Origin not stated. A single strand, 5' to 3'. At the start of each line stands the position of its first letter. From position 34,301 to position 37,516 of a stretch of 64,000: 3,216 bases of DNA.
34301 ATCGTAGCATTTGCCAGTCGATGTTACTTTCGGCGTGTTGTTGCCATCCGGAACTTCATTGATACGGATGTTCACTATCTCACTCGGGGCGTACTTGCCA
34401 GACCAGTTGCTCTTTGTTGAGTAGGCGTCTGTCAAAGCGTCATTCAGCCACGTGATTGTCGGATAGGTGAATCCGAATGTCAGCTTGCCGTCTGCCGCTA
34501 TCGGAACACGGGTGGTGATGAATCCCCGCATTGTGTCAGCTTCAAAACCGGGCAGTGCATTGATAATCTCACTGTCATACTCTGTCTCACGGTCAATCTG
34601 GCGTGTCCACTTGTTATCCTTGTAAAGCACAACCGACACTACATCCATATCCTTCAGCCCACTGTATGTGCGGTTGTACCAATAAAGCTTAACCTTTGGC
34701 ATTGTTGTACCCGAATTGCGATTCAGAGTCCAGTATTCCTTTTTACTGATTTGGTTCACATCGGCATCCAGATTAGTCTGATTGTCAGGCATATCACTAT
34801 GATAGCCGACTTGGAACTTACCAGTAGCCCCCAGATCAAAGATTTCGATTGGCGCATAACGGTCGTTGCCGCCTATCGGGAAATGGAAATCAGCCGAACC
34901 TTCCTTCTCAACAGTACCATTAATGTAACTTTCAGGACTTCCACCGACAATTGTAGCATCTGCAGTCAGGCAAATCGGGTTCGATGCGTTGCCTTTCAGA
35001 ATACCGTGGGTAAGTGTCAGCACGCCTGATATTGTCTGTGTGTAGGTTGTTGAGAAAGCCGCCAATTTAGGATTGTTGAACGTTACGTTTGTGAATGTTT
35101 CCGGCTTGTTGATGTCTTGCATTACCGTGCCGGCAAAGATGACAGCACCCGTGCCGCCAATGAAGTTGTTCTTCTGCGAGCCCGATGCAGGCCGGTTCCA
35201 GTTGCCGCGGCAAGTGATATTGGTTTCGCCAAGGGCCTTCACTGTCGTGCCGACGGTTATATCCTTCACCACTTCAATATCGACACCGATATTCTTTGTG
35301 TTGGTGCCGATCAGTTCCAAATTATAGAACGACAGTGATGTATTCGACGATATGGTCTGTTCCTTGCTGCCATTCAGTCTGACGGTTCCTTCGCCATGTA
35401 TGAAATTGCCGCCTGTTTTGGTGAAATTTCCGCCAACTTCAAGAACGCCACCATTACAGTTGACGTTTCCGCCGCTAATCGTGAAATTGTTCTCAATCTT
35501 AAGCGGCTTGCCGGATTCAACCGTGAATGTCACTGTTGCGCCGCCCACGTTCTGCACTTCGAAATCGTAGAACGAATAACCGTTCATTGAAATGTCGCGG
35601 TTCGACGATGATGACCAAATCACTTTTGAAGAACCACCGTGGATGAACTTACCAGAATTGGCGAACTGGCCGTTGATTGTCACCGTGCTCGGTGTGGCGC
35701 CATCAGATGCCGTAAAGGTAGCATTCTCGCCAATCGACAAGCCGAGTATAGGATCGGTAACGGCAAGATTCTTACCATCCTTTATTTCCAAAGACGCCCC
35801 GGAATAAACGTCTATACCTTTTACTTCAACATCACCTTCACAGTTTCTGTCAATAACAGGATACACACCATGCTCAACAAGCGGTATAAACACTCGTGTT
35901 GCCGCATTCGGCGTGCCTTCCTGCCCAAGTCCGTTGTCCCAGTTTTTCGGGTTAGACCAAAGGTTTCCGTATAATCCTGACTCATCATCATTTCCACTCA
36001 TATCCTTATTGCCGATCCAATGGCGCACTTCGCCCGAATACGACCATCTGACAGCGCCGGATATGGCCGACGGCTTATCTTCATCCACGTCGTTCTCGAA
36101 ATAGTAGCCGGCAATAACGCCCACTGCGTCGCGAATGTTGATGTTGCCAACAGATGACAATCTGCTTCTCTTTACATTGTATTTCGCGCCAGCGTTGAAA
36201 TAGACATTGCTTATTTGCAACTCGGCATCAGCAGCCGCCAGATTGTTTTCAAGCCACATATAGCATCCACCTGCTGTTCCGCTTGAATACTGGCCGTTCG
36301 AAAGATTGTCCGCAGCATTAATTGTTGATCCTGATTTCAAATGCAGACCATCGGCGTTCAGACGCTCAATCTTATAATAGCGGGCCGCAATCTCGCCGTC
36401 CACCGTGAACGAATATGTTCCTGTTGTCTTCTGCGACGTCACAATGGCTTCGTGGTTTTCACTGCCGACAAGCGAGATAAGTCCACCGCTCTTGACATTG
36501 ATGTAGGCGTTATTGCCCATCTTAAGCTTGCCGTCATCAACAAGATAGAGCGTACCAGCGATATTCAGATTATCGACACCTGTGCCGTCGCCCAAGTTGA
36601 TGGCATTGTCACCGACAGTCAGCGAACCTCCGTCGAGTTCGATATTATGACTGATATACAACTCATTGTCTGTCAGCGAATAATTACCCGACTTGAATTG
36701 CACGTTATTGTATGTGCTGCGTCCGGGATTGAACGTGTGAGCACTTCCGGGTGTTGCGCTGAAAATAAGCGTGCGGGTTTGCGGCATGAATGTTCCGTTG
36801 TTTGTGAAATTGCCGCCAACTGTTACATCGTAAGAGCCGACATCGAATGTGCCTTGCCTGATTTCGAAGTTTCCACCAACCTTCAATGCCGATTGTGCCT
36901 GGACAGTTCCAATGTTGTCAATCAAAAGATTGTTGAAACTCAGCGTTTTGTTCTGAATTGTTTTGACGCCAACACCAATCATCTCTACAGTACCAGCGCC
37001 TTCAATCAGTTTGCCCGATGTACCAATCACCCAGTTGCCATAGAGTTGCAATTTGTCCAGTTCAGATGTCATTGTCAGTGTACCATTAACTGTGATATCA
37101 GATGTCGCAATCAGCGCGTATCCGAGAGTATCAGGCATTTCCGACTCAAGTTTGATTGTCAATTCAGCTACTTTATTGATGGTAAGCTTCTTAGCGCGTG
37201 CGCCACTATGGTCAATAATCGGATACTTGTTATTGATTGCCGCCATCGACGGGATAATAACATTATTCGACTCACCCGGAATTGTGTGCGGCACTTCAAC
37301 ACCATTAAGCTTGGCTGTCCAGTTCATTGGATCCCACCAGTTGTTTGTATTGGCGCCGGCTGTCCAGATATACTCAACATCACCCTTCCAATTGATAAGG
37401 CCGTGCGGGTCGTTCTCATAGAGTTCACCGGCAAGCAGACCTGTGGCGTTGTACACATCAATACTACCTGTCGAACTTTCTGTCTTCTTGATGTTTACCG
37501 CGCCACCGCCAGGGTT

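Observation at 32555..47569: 15-kb gene for a 5004-aa T9SS-exported modular fibre/adhesin-like protein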

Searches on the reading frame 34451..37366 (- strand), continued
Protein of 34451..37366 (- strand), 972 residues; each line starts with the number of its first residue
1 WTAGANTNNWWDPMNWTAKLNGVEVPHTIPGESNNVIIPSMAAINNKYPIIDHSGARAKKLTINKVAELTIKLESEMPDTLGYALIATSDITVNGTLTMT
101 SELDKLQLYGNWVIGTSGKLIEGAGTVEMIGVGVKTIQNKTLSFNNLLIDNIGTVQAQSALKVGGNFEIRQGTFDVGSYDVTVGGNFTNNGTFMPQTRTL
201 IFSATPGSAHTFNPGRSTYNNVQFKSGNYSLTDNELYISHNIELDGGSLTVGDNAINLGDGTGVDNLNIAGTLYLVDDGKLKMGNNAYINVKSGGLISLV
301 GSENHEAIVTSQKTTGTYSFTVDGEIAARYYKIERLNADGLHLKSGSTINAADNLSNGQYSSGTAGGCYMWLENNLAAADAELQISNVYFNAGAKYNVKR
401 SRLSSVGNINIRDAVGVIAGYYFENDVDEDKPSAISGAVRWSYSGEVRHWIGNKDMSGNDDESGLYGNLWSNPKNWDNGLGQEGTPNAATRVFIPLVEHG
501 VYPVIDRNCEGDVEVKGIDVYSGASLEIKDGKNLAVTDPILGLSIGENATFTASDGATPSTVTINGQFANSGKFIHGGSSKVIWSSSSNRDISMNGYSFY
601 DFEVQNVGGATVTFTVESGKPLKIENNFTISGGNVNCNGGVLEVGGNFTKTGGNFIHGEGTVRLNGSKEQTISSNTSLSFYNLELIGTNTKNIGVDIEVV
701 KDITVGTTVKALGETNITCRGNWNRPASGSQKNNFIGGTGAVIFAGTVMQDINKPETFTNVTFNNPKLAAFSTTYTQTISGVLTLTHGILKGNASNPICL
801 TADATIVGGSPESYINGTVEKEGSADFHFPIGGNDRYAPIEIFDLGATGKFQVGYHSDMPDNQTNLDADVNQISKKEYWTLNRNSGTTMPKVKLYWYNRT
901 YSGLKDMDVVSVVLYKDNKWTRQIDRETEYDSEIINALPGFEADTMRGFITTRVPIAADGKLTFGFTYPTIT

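Call 94: search_protein_families(library=ncbifam, proteins=[L018:13022-14521:+, L020:13175-14674:+, L026:12746-14245:+, L001:14444-15943:+, L009:12989-14488:+], max_evalue=0.01)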
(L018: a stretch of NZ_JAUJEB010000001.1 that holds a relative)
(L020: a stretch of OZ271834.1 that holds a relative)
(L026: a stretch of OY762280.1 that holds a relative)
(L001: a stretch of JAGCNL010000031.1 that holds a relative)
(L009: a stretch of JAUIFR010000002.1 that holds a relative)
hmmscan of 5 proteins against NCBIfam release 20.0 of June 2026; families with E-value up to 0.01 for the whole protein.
L018:13022-14521:+ (500 aa): 2 families
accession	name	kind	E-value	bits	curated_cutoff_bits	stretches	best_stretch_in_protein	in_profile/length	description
TIGR04183.1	Por_Secre_tail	domain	3.8e-09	36.4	23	1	420-499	1-71/72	T9SS type A sorting domain-containing protein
NF038113.1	T9SSA_dep_M36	equivalog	5.9e-09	34.6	885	1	416-499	791-868/869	T9SS-dependent M36 family metallopeptidase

L020:13175-14674:+ (500 aa): 1 family
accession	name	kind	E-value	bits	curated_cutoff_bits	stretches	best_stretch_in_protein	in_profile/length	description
TIGR04183.1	Por_Secre_tail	domain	4.3e-11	42.6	23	1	421-500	1-72/72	T9SS type A sorting domain-containing protein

L026:12746-14245:+ (500 aa): 0 families

L001:14444-15943:+ (500 aa): 2 families
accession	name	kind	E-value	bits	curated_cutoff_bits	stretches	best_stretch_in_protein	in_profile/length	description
TIGR04183.1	Por_Secre_tail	domain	1.2e-09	38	23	1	421-499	1-71/72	T9SS type A sorting domain-containing protein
NF007198.0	PRK09619.1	equivalog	0.0026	17.5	267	0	439-497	121-180/218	flagellar hook assembly protein FlgD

L009:12989-14488:+ (500 aa): 3 families
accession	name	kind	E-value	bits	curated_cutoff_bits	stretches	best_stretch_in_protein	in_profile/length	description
NF038113.1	T9SSA_dep_M36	equivalog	3.9e-08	31.9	885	1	386-499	759-868/869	T9SS-dependent M36 family metallopeptidase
TIGR04183.1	Por_Secre_tail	domain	1.1e-07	31.7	23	1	420-499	1-71/72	T9SS type A sorting domain-containing protein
TIGR04279.1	TIGR04279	domain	0.0048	16.3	35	1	364-491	191-302/316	TIGR04279 domain-containing protein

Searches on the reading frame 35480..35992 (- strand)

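Call 58: search_protein_families(library=pfam, proteins=[window:35480-35992:-], max_evalue=10)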
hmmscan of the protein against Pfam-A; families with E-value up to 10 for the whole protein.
seq(171 aa): 1 family
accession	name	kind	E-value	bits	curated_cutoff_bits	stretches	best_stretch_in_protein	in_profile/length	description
PF03633.20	Glyco_hydro_65C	-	0.071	13.3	22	1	149-167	36-54/62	Glycosyl hydrolase family 65, C-terminal domain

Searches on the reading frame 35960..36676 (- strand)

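Call 85: search_protein_families(library=pfam, proteins=[window:35960-36676:-], max_evalue=1)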
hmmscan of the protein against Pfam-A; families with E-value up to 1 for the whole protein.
window:35960-36676:- (239 aa): 2 families
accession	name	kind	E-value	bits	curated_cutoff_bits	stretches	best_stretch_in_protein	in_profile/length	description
PF25485.1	DUF7908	-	0.094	13.4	27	1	27-98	27-91/134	Domain of unknown function (DUF7908)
PF19765.4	DUF6252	-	0.32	11.7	27.2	1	54-119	16-85/124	Family of unknown function (DUF6252)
